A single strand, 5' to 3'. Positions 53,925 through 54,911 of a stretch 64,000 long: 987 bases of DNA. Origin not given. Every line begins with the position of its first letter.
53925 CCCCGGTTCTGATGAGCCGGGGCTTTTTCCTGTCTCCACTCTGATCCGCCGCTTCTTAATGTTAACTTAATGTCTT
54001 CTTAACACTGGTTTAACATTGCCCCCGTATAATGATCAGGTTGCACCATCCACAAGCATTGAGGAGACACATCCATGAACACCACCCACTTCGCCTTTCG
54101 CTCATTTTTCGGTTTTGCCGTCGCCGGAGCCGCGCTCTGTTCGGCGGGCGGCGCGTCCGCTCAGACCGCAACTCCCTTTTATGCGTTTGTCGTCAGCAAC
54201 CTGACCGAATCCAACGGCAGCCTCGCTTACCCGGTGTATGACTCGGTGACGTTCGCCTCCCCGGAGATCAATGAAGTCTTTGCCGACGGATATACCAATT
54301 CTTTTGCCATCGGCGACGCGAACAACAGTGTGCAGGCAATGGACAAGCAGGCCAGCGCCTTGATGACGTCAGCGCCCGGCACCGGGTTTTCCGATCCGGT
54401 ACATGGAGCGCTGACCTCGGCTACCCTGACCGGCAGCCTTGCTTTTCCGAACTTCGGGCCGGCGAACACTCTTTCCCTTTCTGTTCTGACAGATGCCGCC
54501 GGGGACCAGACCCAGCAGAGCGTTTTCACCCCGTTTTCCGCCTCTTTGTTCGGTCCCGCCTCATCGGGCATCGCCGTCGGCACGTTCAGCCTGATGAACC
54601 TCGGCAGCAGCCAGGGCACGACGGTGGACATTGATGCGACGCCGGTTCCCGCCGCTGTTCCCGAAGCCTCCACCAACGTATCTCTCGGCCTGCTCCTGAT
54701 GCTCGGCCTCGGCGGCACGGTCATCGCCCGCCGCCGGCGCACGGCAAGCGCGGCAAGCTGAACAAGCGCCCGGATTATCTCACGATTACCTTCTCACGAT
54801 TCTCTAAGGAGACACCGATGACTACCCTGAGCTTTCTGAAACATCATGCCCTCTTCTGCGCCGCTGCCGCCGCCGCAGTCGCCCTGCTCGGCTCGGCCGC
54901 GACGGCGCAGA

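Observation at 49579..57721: Tandemly duplicated two-gene cassette: small PEP-CTERM protein plus giant beta-propeller-phosphoesterase fusion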

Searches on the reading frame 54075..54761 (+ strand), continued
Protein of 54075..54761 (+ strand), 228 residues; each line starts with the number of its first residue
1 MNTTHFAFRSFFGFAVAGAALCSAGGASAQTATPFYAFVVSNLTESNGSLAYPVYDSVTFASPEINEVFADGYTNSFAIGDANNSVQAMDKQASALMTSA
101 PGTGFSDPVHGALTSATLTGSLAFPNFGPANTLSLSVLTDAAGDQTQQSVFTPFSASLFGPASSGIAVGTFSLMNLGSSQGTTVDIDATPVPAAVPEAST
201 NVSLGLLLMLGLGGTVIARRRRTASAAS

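Call 33: search_protein_families(library=ncbifam, proteins=[L003:6142-7962:+, L003:8847-9821:+, L003:7959-8813:+, L001:4664-5431:+], max_evalue=0.001)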
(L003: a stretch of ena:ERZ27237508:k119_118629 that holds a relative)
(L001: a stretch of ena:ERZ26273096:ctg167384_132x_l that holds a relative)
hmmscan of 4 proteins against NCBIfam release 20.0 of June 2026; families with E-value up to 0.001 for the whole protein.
L003:6142-7962:+ (606 aa): 78 families (the best 25 are shown)
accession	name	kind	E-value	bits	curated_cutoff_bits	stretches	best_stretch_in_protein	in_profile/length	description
NF033092.0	HK_WalK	equivalog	6.9e-49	166.9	725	1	225-600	235-594/594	cell wall metabolism sensor histidine kinase WalK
NF046044.1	PnpS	equivalog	1.8e-45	155.6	400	1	244-599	51-390/390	two-component system histidine kinase PnpS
NF006800.0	PRK09303.1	equivalog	2e-44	152.1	342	1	376-602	150-379/383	histidine kinase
TIGR02966.1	phoR_proteo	equivalog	2.8e-41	141.6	334.2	1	247-597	5-332/333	phosphate regulon sensor histidine kinase PhoR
TIGR02956.1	TMAO_torS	equivalog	7.1e-41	140.2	676.5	1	380-601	468-683/967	TMAO reductase system sensor histidine kinase/response regulator TorS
NF011874.0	PRK15347.1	equivalog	1.3e-37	129.4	852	1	383-606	404-620/921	two component system sensor kinase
NF038297.2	hybrid_HK_HrmK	equivalog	2.1e-35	122.5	725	1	382-603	240-460/607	hybrid histidine kinase/response regulator HrmK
NF008468.0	PRK11360.1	equivalog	6e-35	120.7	646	1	250-603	270-611/616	two-component system sensor histidine kinase AtoS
NF045911.1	TCSHisKinNblS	equivalog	8.3e-35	120.2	1000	1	242-600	260-620/621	two-component system sensor histidine kinase NblS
TIGR01386.1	cztS_silS_copS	subfamily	8.8e-35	120.5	292.55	1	384-599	248-457/457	heavy metal sensor histidine kinase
NF047874.1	MASE3_PAS_HK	subfamily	5.4e-34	118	560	1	366-600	387-625/655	MASE3 domain-containing sensor histidine kinase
NF041947.1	LuxQ_Vibrio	equivalog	4e-33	114.3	1200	1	370-601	462-697/843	quorum-sensing autoinducer 2 sensor kinase/phosphatase LuxQ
NF008099.0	PRK10841.1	equivalog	1.4e-32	112.4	920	1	383-600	476-690/949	two-component system sensor histidine kinase RcsC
NF041735.1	hist_kin_RppB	equivalog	6.1e-32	111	400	1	384-599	223-438/438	two-component system sensor histidine kinase RppB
NF008302.0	PRK11091.1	equivalog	3.1e-31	108.3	838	1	366-601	265-506/779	aerobic respiration two-component sensor histidine kinase ArcB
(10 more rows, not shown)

L003:8847-9821:+ (324 aa): 6 families
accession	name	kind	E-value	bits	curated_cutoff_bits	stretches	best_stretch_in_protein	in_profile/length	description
NF041045.1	RsbA_anti_sig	subfamily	8.8e-16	58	210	1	178-301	180-299/303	anti-sigma factor RsbA family regulatory protein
TIGR01925.2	spIIAB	equivalog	2.7e-09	37.1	135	1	195-302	18-132/137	anti-sigma F factor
NF047322.1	HK_morpho_MacS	equivalog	0.00011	21.5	300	0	203-265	264-329/367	MacS family sensor histidine kinase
TIGR02966.1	phoR_proteo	equivalog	0.00032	19.8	334.2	1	213-264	228-282/333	phosphate regulon sensor histidine kinase PhoR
NF008649.0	PRK11644.1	equivalog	0.00034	19.5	408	1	218-300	416-490/499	signal transduction histidine-protein kinase/phosphatase UhpB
NF033792.0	ActS_PrrB_HisK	equivalog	0.00092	18.2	350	0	38-114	93-172/423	ActS/PrrB/RegB family redox-sensitive histidine kinase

L003:7959-8813:+ (284 aa): 0 families

L001:4664-5431:+ (255 aa): 0 families

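Call 79: search_protein_families(library=ncbifam, proteins=[P0064, P0045, P0048, P0063, P0054], max_evalue=0.01)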
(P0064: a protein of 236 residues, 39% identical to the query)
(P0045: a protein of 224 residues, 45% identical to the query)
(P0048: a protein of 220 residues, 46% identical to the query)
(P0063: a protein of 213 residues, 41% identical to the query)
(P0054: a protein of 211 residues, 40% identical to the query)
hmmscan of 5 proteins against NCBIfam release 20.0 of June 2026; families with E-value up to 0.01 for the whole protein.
P0064 (236 aa): 1 family
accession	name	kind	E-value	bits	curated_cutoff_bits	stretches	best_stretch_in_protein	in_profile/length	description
NF038129.1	PEP_NF038129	equivalog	0.0044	16.9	65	0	139-232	108-193/194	NF038129 family PEP-CTERM protein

P0045 (224 aa): 4 families
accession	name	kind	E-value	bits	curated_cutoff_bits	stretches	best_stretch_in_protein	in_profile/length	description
TIGR03901.2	MYXO-CTERM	domain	0.0041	17.5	20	1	195-219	11-33/34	MYXO-CTERM sorting domain-containing protein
TIGR02595.1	PEP_CTERM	domain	0.0061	17.3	16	0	192-219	1-24/24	PEP-CTERM sorting domain-containing protein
NF051874.1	PVV_CTERM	equivalog_domain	0.0068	16.2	27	1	196-221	9-35/38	PVV-CTERM domain-containing choice-of-anchor G protein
NF011255.0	PRK14661.1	equivalog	0.0092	15.9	209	0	13-82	43-109/169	holo-[acyl-carrier-protein] synthase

P0048 (220 aa): 1 family
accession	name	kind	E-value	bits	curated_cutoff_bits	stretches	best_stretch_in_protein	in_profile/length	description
NF038129.1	PEP_NF038129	equivalog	0.0033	17.3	65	0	118-215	89-193/194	NF038129 family PEP-CTERM protein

P0063 (213 aa): 0 families

P0054 (211 aa): 0 families

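Call 91: find_encoding_contigs(protein=P0074, flank=10000, max_places=1)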
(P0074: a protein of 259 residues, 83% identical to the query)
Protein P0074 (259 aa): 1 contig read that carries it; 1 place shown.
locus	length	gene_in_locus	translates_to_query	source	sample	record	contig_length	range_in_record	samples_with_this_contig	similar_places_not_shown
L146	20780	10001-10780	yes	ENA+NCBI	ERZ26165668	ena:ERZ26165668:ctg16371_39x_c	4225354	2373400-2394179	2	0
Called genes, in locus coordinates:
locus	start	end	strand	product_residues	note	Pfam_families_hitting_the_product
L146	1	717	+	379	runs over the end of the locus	PF01702:TGT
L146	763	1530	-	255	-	PF07963:N_methyl, PF07596:SBP_bac_10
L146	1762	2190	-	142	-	PF01638:HxlR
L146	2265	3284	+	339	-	PF08240:ADH_N, PF16912:Glu_dehyd_C (weak), PF00107:ADH_zinc_N, PF13602:ADH_zinc_N_2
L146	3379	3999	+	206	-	PF02525:Flavodoxin_2, PF03358:FMN_red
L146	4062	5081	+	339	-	PF08240:ADH_N, PF00107:ADH_zinc_N, PF13602:ADH_zinc_N_2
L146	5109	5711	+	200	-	-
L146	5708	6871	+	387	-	PF01263:Aldose_epim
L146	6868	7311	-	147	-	-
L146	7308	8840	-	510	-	PF00009:GTP_EFTU, PF01926:MMR_HSR1, PF02421:FeoB_N, PF04548:AIG1 (weak), PF00009:GTP_EFTU (weak), PF01926:MMR_HSR1, PF02421:FeoB_N (weak), PF14714:KH_dom-like, +4 more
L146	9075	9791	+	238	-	PF22825:HpiC1-like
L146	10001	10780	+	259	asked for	-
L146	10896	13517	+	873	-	PF01411:tRNA-synt_2c, PF07973:tRNA_SAD, PF02272:DHHA1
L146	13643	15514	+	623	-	-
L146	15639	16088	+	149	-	PF03652:RuvX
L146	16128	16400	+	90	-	PF08681:TacA1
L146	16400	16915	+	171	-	PF00583:Acetyltransf_1, PF13673:Acetyltransf_10 (weak), PF13508:Acetyltransf_7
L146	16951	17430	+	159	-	-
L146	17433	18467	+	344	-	PF02618:YceG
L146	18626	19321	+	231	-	PF00834:Ribul_P_3_epim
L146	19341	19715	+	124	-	-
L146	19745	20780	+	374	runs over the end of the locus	PF25270:Khk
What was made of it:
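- On PEP-CTERM sorting domain (TIGR02595): None near L146 (call 91).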

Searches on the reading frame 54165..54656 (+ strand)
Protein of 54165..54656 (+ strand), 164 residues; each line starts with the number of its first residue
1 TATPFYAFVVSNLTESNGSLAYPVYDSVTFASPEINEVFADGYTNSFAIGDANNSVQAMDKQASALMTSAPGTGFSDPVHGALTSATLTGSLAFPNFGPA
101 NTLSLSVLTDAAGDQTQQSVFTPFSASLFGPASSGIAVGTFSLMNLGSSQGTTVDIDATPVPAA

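Call 49: search_protein_representatives(alignment_id=A2)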
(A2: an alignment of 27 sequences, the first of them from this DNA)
Query: 27 sequences, 162 profile positions. Proteins with E-value up to 0.001 (for the whole library): 60; up to 1e-10: 33; up to 1e-30: 14. The best 60 are listed.
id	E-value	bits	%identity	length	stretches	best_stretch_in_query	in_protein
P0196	7.4e-56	204.9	-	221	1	4-162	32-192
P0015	2.1e-54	200.2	-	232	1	1-162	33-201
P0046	6.0e-48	179.2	-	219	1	2-162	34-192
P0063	6.4e-46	172.6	-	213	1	3-162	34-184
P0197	5.2e-42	159.9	-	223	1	4-162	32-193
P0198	6.0e-42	159.7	-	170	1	2-123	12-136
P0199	5.0e-37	143.7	-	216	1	3-160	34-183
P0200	6.0e-37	143.4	-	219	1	3-160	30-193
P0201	1.9e-36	141.8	-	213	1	3-162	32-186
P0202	4.1e-36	140.7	-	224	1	3-160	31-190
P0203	3.8e-35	137.6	-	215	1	1-161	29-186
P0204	2.0e-33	132.0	-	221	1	2-157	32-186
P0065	8.3e-32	126.7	-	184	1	4-113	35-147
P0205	1.1e-31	126.3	-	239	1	3-160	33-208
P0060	3.1e-30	121.6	-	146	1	1-113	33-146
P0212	3.4e-16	75.9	-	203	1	4-130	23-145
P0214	1.3e-15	74.1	-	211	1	7-158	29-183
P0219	2.0e-13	66.9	-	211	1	3-134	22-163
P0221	4.6e-12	62.5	-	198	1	4-141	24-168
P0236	3.1e-07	46.8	-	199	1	4-160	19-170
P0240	1.3e-05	41.5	-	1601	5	41-107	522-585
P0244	2.2e-04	37.5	-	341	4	24-70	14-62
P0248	7.8e-04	35.7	-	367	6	57-85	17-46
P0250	9.4e-04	35.5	-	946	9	14-63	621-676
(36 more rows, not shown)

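Call 51: find_encoding_contigs(protein=P0212, flank=6000, max_places=2)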
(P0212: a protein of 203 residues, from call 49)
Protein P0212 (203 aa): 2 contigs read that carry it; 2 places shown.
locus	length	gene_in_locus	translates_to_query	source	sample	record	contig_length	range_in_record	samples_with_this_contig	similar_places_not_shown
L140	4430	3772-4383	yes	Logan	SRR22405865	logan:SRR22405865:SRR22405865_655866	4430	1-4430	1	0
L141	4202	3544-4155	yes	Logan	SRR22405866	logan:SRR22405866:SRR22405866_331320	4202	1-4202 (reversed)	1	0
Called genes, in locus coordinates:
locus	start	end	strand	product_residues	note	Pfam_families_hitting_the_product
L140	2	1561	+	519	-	?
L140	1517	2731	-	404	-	-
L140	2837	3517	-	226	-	PF06283:ThuA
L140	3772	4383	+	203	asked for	-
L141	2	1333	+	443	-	?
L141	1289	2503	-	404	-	-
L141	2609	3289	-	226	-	PF06283:ThuA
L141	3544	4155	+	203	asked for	-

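Call 52: find_encoding_contigs(protein=P0221, flank=6000, max_places=2)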
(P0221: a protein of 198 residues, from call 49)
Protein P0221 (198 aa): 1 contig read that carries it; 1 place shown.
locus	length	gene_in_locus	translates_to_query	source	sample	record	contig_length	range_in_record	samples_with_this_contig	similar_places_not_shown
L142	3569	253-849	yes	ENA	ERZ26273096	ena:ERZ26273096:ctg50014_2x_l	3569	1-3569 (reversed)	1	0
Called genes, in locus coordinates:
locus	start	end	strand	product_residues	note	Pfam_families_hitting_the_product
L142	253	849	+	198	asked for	-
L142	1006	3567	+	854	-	?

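Call 79: search_protein_families(library=ncbifam, proteins=[P0212, P0221, P0214, P0219, P0236], max_evalue=0.01)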
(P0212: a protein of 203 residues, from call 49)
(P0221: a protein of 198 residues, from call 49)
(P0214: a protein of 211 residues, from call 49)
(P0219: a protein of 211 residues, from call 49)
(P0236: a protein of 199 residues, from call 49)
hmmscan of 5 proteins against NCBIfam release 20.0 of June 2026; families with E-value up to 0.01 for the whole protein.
P0212 (203 aa): 6 families
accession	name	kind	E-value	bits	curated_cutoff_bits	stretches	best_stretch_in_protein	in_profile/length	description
TIGR02595.1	PEP_CTERM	domain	5.6e-05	23.7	16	1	178-203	1-24/24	PEP-CTERM sorting domain-containing protein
NF038129.1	PEP_NF038129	equivalog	0.00018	21.4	65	1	128-202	121-194/194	NF038129 family PEP-CTERM protein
NF038126.1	PEP_CTERM_FxDxF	subfamily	0.00021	21.6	50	1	20-202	12-165/165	FxDxF family PEP-CTERM protein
NF041927.1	Xrt_dep_XDP1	equivalog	0.0012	18.9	125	1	174-202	215-242/242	exosortase-dependent surface protein XDP1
NF033554.9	floc_PepA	equivalog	0.0023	17.8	80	1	84-202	149-260/261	flocculation-associated PEP-CTERM protein PepA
NF041538.1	PEP_EDSA_1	subfamily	0.0024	17.6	100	1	174-202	281-307/307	EDSAP-1 family PEP-CTERM protein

P0221 (198 aa): 2 families
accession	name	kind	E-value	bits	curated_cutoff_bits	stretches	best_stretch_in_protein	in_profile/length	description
NF038124.1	PEP_CTERM_TLD_A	exception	0.0027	17.3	100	1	108-196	165-233/235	PEP_CTERM-anchored TLD domain-containing protein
NF033554.9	floc_PepA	equivalog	0.004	17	80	1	76-196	143-260/261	flocculation-associated PEP-CTERM protein PepA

P0214 (211 aa): 1 family
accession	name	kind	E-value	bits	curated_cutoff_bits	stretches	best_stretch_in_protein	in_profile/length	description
NF038125.1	PEP_CTERM_THxN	subfamily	4.3e-05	23.2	85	1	163-205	205-245/246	THxN family PEP-CTERM protein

P0219 (211 aa): 0 families

P0236 (199 aa): 9 families
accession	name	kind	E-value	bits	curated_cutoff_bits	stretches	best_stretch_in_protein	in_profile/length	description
NF033554.9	floc_PepA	equivalog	2.3e-06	27.6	80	1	85-191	160-258/261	flocculation-associated PEP-CTERM protein PepA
NF038129.1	PEP_NF038129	equivalog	1.8e-05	24.7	65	1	114-191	112-194/194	NF038129 family PEP-CTERM protein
TIGR02595.1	PEP_CTERM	domain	0.00022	21.8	16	1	167-191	1-23/24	PEP-CTERM sorting domain-containing protein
NF038125.1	PEP_CTERM_THxN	subfamily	0.00029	20.5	85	1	153-190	206-243/246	THxN family PEP-CTERM protein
NF041538.1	PEP_EDSA_1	subfamily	0.00046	20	100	1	148-191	270-307/307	EDSAP-1 family PEP-CTERM protein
NF041927.1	Xrt_dep_XDP1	equivalog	0.0011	19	125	0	160-190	213-241/242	exosortase-dependent surface protein XDP1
NF038118.1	PEP_CTERM_CCXG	equivalog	0.0061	16.3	90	0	161-190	170-198/199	CCXG family PEP-CTERM protein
NF038120.1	PEP_CTERM_QFxxD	subfamily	0.0068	16.3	80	0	162-191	188-214/215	NF038120 family PEP-CTERM protein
NF038124.1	PEP_CTERM_TLD_A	exception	0.0079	15.8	100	0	143-191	198-234/235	PEP_CTERM-anchored TLD domain-containing protein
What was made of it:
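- On PEP-CTERM sorting domain (TIGR02595): Family members P0212 (23.7), P0236 (21.8) and P0045 (17.3) do pass (call 79).
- P0212, P0236 and P0045 exceed the TIGR02595 cut-off of 16 bits (call 79).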

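Call 87: search_protein_families(library=pfam, proteins=[P0240, P0250, P0244, P0248], max_evalue=0.001)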
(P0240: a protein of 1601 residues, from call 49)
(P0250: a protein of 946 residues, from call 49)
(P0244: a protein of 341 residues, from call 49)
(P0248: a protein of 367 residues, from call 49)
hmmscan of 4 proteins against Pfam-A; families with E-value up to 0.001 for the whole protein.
P0240 (1601 aa): 3 families
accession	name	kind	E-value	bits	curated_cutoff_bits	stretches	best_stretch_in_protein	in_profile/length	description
PF18962.6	Por_Secre_tail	-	6.1e-07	30.1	27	1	1520-1595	1-72/75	Secretion system C-terminal sorting domain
PF01318.25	Bromo_coat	-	6.3e-07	30.2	27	0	616-674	102-159/189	Bromovirus coat protein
PF23237.1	HYR_4C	-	1.1e-06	29.2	27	0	551-591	27-66/73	HYR-like domain with 4 cysteines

P0250 (946 aa): 3 families
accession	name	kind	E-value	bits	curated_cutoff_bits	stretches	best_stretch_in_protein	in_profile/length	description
PF07523.18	Big_3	-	1.8e-144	470.6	21.2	10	540-606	2-68/68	Bacterial Ig-like domain (group 3)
PF05775.19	AfaD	-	0.00015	22.5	30.8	0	744-772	60-88/104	Enterobacteria AfaD invasin protein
PF01357.27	Expansin_C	-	0.00097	19.7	24.6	0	97-127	3-33/78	Expansin C-terminal domain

P0244 (341 aa): 6 families
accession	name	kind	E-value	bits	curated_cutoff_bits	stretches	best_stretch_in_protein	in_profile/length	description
PF12988.13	TraQ_transposon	-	1.9e-08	34.8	27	0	150-179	34-63/133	TraQ conjugal transfer protein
PF16759.12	LIG3_BRCT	-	4.6e-08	33.7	27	0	152-191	12-52/78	DNA ligase 3 BRCT domain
PF07076.17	DUF1344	-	1.5e-06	28.4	23.1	0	73-88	35-50/60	Protein of unknown function (DUF1344)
PF25670.1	Phage_tail_C_2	-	1.7e-06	28.5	27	0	64-96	59-91/133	Phage tail protein C-terminal domain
PF17902.7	SH3_10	-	0.0001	22.8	22.8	0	111-146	18-53/65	SH3 domain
PF16249.12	DUF4906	-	0.00012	22.6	27.7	0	192-225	7-40/73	Domain of unknown function (DUF4906)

P0248 (367 aa): 1 family
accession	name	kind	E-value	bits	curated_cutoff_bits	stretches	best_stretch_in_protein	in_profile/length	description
PF05253.18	zf-U11-48K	-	0.00029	21.1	21.1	0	35-44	7-16/25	U11-48K-like CHHC zinc finger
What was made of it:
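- Tried and rejected: It gave 60 hits, nearly all stand-alone proteins of about 200 aa. The few long hits are unrelated Ig-like or T9SS proteins (calls 49, 87).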
